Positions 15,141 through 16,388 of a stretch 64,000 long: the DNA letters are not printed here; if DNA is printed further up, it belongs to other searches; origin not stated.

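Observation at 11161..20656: AT-rich 9.5-kb island encoding only exported and outer-membrane proteins plus a duplicated HTH gene: candidate undescribed cell-envelope module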

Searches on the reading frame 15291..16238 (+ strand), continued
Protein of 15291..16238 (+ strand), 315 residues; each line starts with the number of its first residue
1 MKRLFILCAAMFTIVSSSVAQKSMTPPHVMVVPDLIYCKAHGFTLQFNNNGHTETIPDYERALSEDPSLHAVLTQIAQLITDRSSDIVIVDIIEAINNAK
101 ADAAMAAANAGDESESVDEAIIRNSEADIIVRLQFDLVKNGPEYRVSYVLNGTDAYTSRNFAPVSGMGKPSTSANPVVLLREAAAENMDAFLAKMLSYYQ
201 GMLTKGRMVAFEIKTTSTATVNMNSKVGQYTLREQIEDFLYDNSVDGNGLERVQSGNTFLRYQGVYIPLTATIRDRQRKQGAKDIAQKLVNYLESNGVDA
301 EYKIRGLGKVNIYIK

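Call 29: search_protein_families(library=pfam, max_evalue=0.1, proteins=[L012:8139-9644:+, L005:11911-13362:+, L029:61-960:+, L012:6848-7570:+, L012:7582-8130:+, L014:5069-6811:+, L029:5449-6939:+])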
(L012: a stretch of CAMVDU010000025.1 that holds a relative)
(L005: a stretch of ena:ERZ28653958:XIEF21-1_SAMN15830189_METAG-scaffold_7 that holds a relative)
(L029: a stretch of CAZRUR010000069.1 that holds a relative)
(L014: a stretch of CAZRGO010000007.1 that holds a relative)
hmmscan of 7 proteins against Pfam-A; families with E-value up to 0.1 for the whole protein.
L012:8139-9644:+ (501 aa): 1 family
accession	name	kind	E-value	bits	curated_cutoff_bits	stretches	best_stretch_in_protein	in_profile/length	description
PF01841.26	Transglut_core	-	0.005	17.6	23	1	374-434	10-67/108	Transglutaminase-like superfamily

L005:11911-13362:+ (483 aa): 1 family
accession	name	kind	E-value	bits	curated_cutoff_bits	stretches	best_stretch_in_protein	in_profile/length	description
PF14903.11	WG_beta_rep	-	0.0016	18.9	25.6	1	113-131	1-19/35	WG containing repeat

L029:61-960:+ (299 aa): 21 families
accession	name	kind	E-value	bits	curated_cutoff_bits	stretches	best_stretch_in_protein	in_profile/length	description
PF13094.11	CENP-Q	-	4.9e-07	30.5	28.5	1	124-200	18-96/162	CENP-Q, a CENPA-CAD centromere complex subunit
PF02601.20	Exonuc_VII_L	-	0.0002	21.4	35.9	1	87-210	169-285/315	Exonuclease VII, large subunit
PF03670.18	UPF0184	-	0.00022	22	21.5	1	32-78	9-55/83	Uncharacterised protein family (UPF0184)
PF09762.14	CCDC93_CC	-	0.00047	19.7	30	1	74-202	82-205/429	CCDC93 coiled-coil domain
PF08614.16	ATG16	-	0.0017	19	33.7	1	115-201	50-133/200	Autophagy protein 16 (ATG16)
PF10473.14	CENP-F_leu_zip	-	0.0042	17.6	34.5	1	127-202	23-98/140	Leucine-rich repeats of kinetochore protein Cenp-F/LEK1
PF24555.1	CC4_CEP85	-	0.0049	17.7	27.3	1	126-186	21-81/85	Centrosomal protein of 85 kDa-like, CC4 coiled-coil domain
PF11544.13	Spc42p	-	0.0069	16.7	25.6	1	126-170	17-61/75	Spindle pole body component Spc42p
PF10498.14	IFT57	-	0.007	15.8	40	1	123-216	250-342/360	Intra-flagellar transport protein 57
PF25443.1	ANG-1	-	0.013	16.1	28.5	0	130-197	34-100/105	ANG-1-like domain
PF10805.13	DUF2730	-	0.014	15.9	24.9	1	93-155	32-90/102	Protein of unknown function (DUF2730)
PF16515.11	HIP1_clath_bdg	-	0.023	15.5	28.8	1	97-182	19-99/99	Clathrin-binding domain of Huntingtin-interacting protein 1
PF09787.14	Golgin_A5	-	0.024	14.6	31.7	1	44-188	56-195/305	Golgin subfamily A member 5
PF05377.16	FlaC_arch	-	0.037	14.9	27.8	0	141-175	6-40/55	Flagella accessory protein C (FlaC)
PF15905.10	HMMR_N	-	0.061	13.2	30.1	1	127-213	236-324/330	Hyaluronan mediated motility receptor N-terminal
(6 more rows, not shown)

L012:6848-7570:+ (240 aa): 1 family
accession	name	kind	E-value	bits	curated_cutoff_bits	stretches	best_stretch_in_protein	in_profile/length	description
PF13456.12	RVT_3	-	0.069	13.5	21.6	0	49-95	51-96/123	Reverse transcriptase-like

L012:7582-8130:+ (182 aa): 0 families

L014:5069-6811:+ (580 aa): 2 families
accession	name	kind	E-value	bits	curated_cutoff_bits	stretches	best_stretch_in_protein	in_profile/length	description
PF14903.11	WG_beta_rep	-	5e-07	30.1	25.6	0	521-536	1-16/35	WG containing repeat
PF00430.23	ATP-synt_B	-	0.0089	16.5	28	0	120-163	43-86/132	ATP synthase B/B' CF(0)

L029:5449-6939:+ (496 aa): 2 families
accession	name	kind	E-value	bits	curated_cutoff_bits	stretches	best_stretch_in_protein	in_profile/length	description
PF01841.26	Transglut_core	-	0.0018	18.9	23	1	373-429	14-67/108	Transglutaminase-like superfamily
PF04473.18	DUF553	-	0.049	13.5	20.5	1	364-449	6-103/140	Transglutaminase-like domain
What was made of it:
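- On Transglutaminase-like cysteine peptidase (PF01841), for F4: Intact homologues score 17.6 and 18.9 bits against a 23-bit cut-off (call 29).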

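Call 40: search_solved_structures(query=A4, max_evalue=10, show_alignments=2)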
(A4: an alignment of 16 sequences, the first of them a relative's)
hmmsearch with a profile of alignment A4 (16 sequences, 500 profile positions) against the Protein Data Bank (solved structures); distinct sequences matched with E-value up to 10: 1.
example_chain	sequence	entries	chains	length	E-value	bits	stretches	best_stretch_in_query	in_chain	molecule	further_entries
6hiv_AJ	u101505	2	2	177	0.17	14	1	391-431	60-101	uL10m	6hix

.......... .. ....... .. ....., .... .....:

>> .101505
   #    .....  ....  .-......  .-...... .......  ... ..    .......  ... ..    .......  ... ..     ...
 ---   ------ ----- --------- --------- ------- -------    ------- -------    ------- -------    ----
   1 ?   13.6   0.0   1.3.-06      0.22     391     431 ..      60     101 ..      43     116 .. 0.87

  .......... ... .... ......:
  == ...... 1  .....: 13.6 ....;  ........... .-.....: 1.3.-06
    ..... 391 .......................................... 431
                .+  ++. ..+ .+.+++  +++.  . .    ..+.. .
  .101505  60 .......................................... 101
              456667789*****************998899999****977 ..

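Call 42: search_solved_structures(query=A6, max_evalue=10, show_alignments=1)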
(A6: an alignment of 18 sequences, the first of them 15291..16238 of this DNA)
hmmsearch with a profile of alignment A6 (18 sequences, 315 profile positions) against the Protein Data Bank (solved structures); distinct sequences matched with E-value up to 10: 1.
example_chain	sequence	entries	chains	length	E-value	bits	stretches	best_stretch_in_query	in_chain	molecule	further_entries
6k7z_A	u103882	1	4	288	1.1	11.8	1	170-253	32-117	GH18 chiitnase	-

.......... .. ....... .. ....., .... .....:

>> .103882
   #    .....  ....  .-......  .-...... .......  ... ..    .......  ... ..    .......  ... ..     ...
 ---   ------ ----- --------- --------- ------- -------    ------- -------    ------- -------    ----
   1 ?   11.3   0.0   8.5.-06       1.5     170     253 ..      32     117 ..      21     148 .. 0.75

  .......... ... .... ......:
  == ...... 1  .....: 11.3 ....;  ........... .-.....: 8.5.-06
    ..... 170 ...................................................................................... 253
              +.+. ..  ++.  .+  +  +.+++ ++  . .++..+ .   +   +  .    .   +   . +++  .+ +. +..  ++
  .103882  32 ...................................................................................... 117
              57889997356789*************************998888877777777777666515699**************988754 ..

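Call 62: find_homologous_proteins(query=L035:10001-10951:+, max_evalue=0.001)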
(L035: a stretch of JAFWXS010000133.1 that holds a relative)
Query L035:10001-10951:+ (316 aa): 300 proteins with E <= 0.001 among 1895 candidates; the best 120 are listed.
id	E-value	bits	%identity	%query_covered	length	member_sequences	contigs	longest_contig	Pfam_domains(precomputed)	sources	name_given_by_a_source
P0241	3.0e-195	665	96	100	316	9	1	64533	PF19672.5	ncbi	-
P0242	7.7e-186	634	90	100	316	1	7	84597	PF19672.5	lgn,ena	-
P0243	1.2e-185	634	89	100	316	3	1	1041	PF19672.5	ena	-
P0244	4.1e-125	435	64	97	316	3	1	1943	PF19672.5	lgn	-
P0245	5.4e-125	435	63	100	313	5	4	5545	PF19672.5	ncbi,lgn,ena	-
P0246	3.3e-123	429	63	100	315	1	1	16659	PF19672.5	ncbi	-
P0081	1.6e-122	427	61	99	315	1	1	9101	PF19672.5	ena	-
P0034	1.9e-121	423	61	100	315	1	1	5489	PF19672.5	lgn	-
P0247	2.3e-120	419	62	94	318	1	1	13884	PF19672.5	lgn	-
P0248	3.2e-120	419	60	99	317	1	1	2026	PF19672.5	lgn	-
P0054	3.9e-120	419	62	100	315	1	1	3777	PF19672.5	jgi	-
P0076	5.2e-120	418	61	99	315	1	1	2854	PF19672.5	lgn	-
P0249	5.9e-120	418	62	99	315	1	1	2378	PF19672.5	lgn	-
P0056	8.0e-120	418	62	100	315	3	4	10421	PF19672.5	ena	-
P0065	9.4e-120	417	62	100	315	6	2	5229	PF19672.5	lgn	-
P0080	1.2e-119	417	61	100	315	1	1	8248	PF19672.5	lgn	-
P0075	1.6e-119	417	60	99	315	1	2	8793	PF19672.5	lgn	-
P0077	1.7e-119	417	61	100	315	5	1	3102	PF19672.5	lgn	-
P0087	1.9e-119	416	61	100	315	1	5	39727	PF19672.5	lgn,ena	-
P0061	2.2e-119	416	61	100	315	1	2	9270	PF19672.5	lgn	-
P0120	2.5e-119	416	60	100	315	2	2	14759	PF19672.5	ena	-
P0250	2.5e-119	416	60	100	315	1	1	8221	PF19672.5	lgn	-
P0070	3.0e-119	416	60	100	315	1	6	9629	PF19672.5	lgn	-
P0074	3.9e-119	415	60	99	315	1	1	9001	PF19672.5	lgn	-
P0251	4.2e-119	415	60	100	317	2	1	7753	PF19672.5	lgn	-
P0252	4.4e-119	415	60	100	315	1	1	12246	PF19672.5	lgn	-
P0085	7.0e-119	415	60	99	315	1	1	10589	PF19672.5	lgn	-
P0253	7.7e-119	414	60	100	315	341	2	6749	PF19672.5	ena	-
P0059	7.9e-119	414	60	100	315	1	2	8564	PF19672.5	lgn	-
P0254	8.4e-119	414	60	100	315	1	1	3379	PF19672.5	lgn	-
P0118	9.3e-119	414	60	100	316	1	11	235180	PF19672.5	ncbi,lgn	-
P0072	1.2e-118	414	60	99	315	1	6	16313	PF19672.5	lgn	-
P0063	1.4e-118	414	60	100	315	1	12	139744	PF19672.5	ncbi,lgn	-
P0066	1.4e-118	414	60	99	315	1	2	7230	PF19672.5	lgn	-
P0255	1.7e-118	413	60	100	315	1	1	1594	PF19672.5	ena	-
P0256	2.2e-118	413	60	100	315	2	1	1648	PF19672.5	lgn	-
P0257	2.3e-118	413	60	100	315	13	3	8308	PF19672.5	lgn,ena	-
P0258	2.3e-118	413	60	100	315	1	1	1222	PF19672.5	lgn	-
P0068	2.6e-118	413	59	99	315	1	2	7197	PF19672.5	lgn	-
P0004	3.0e-118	412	61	100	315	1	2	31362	PF19672.5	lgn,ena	-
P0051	3.1e-118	412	60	100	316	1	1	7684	PF19672.5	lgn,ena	-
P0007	4.0e-118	412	61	100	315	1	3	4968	PF19672.5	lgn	-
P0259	4.1e-118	412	59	100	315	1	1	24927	PF19672.5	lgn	-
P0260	4.3e-118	412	60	100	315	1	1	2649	PF19672.5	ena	-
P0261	5.7e-118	412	60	100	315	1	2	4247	PF19672.5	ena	-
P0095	6.2e-118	411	61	100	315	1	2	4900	PF19672.5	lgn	-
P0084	6.3e-118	411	60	99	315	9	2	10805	PF19672.5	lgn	-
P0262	6.4e-118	411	59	94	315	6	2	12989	PF19672.5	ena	-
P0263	6.5e-118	411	60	100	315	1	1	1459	PF19672.5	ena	-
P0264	7.1e-118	411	60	100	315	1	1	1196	PF19672.5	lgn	-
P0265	8.0e-118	411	60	100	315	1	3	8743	PF19672.5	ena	-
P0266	8.0e-118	411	60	100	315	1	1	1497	PF19672.5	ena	-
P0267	8.2e-118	411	60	100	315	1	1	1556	PF19672.5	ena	-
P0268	8.5e-118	411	60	100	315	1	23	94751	PF19672.5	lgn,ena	-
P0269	1.3e-117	410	60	100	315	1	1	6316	PF19672.5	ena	-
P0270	1.5e-117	410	59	100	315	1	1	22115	PF19672.5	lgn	-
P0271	1.6e-117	410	60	100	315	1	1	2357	PF19672.5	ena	-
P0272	1.6e-117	410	60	100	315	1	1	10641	PF19672.5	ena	-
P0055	1.9e-117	410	63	95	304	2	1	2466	PF19672.5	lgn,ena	-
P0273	1.9e-117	410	59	100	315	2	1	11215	PF19672.5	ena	-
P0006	1.9e-117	410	61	100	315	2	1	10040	PF19672.5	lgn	-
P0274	2.0e-117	410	60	100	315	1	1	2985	PF19672.5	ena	-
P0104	2.7e-117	409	60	97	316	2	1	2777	PF19672.5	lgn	-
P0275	2.8e-117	409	60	100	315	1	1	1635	PF19672.5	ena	-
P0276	4.1e-117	409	60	100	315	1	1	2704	PF19672.5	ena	-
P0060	4.4e-117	409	59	100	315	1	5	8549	PF19672.5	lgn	-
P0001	4.7e-117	409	60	100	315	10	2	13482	PF19672.5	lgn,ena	-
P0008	5.3e-117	408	60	100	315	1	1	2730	PF19672.5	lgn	-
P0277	5.3e-117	408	58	100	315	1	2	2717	PF19672.5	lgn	-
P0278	5.6e-117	408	58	100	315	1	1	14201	PF19672.5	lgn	-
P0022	5.9e-117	408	59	99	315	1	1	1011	PF19672.5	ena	-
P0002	6.4e-117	408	60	100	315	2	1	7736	PF19672.5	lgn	-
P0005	7.1e-117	408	59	100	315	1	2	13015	PF19672.5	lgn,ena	-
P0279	7.3e-117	408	60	100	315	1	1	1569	PF19672.5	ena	-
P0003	7.9e-117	408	60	98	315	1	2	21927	PF19672.5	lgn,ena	-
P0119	8.8e-117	408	61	94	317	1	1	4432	PF19672.5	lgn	-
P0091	9.5e-117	408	59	100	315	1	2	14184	PF19672.5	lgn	-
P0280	9.7e-117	408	59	100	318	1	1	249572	PF19672.5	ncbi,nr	ncbi:MAG: DUF6175 family protein [Clostridium sp.]|nr:DUF6175 family protein [Clostridium sp.]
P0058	2.2e-116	406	59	100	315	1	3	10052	PF19672.5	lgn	-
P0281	2.2e-116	406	60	100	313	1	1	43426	PF19672.5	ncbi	-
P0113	2.5e-116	406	61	94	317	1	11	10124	PF19672.5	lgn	-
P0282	2.5e-116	406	61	100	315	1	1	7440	PF19672.5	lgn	-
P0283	2.7e-116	406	59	97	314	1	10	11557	PF19672.5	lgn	-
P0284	3.5e-116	406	59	97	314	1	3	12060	PF19672.5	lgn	-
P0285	3.5e-116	406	60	100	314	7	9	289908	PF19672.5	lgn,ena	-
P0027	3.8e-116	406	59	99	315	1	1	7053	PF19672.5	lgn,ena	-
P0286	4.6e-116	405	61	94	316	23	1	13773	PF19672.5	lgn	-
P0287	4.9e-116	405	58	100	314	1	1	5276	PF19672.5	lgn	-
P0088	5.0e-116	405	60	100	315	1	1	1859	PF19672.5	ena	-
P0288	5.0e-116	405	59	100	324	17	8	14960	PF19672.5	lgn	-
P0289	5.1e-116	405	59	100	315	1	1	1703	PF19672.5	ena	-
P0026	5.2e-116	405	59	99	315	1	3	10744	PF19672.5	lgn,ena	-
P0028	6.3e-116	405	58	100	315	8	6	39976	PF19672.5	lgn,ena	-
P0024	8.1e-116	405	59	99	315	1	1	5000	PF19672.5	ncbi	-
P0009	8.5e-116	404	61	96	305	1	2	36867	PF19672.5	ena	-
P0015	1.0e-115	404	59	99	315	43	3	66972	PF19672.5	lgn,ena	-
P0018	1.5e-115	404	58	99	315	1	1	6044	PF19672.5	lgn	-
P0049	1.9e-115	403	59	100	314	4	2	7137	PF19672.5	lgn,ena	-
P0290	1.9e-115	403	59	100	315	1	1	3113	PF19672.5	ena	-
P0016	1.9e-115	403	58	99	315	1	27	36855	PF19672.5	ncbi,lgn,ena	-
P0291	2.1e-115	403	59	100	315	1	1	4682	PF19672.5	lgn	-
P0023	2.4e-115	403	58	100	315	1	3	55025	PF19672.5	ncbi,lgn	-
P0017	2.4e-115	403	58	100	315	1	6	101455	PF19672.5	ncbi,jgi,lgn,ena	-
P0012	2.7e-115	403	58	99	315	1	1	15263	PF19672.5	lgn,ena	-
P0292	3.4e-115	402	60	96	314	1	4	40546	PF19672.5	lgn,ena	-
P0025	3.5e-115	402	58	99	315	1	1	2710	PF19672.5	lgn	-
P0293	4.1e-115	402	59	100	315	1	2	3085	PF19672.5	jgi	jgi:hypothetical protein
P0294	4.8e-115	402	59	100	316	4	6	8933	PF19672.5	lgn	-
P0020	5.6e-115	402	58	99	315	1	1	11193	PF19672.5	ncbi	-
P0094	5.7e-115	402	58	100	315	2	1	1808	PF19672.5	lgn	-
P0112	6.6e-115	402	60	100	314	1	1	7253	PF19672.5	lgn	-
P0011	6.7e-115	402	58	99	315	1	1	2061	PF19672.5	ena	-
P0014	1.0e-114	401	58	100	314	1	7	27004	PF19672.5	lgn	-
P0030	1.4e-114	401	58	99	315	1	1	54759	PF19672.5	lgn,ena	-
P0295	1.5e-114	400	57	100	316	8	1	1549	PF19672.5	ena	-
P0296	1.7e-114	400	60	94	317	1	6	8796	PF19672.5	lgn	-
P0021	1.7e-114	400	58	100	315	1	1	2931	PF19672.5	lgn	-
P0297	1.8e-114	400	57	100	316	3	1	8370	PF19672.5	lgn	-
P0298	2.0e-114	400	57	100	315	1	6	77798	PF19672.5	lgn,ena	-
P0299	2.2e-114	400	58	100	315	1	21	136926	PF19672.5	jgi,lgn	jgi:hypothetical protein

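Call 71: predict_structure(alignment_id=A9)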
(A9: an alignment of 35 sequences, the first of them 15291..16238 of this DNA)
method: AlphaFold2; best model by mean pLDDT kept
length: 315 residues; sequences in the alignment: 35
mean_pLDDT: 84.6   pTM: 0.77
mean pLDDT of the five models: 84.6, 84.2, 83.3, 81.9, 78.7
residues with pLDDT >= 90: 100; 70-90: 188; 50-70: 24; < 50: 3
segments of 3 or more residues with pLDDT < 50: none
pLDDT, mean of each block of 10 residues (from residue 1): 79 66 73 93 83 83 90 92 88 87 75 68 84 89 89 88 87 82 88 90 86 88 89 91 78 82 87 77 90 92 84 90
secondary structure, 60 per line:
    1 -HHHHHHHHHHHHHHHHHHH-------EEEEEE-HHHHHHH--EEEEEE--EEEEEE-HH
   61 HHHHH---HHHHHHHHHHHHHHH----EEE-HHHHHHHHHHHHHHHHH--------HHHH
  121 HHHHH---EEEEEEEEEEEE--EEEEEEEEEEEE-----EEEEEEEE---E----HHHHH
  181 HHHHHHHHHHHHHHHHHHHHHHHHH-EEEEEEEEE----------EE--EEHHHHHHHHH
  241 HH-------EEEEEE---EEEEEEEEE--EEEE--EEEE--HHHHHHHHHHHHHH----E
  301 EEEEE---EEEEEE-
elements in order: H2-20 E28-33 H35-41 E44-49 E52-57 H59-65 H69-83 E88-90 H92-108 H117-125 E129-140 E143-154 E160-167 H176-205 E207-215 H232-242 E250-255 E259-267 E270-273 E276-279 H282-295 E300-305 E309-314
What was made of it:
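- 15291..16238 (+): P5 (315 aa), DUF6175. It is the most conserved cassette protein and has the PqiC/PelC/CsgG/LptE/GNA1162-type alpha/beta fold. AF2 pLDDT 84.6, pTM 0.77 (call 71).
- Closest known: PqiC / PelC / CsgG / LptE / GNA1162 class of outer-membrane lipoproteins. Different: P5 is about twice as large, with two alpha/beta halves joined by a long helix (call 71).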
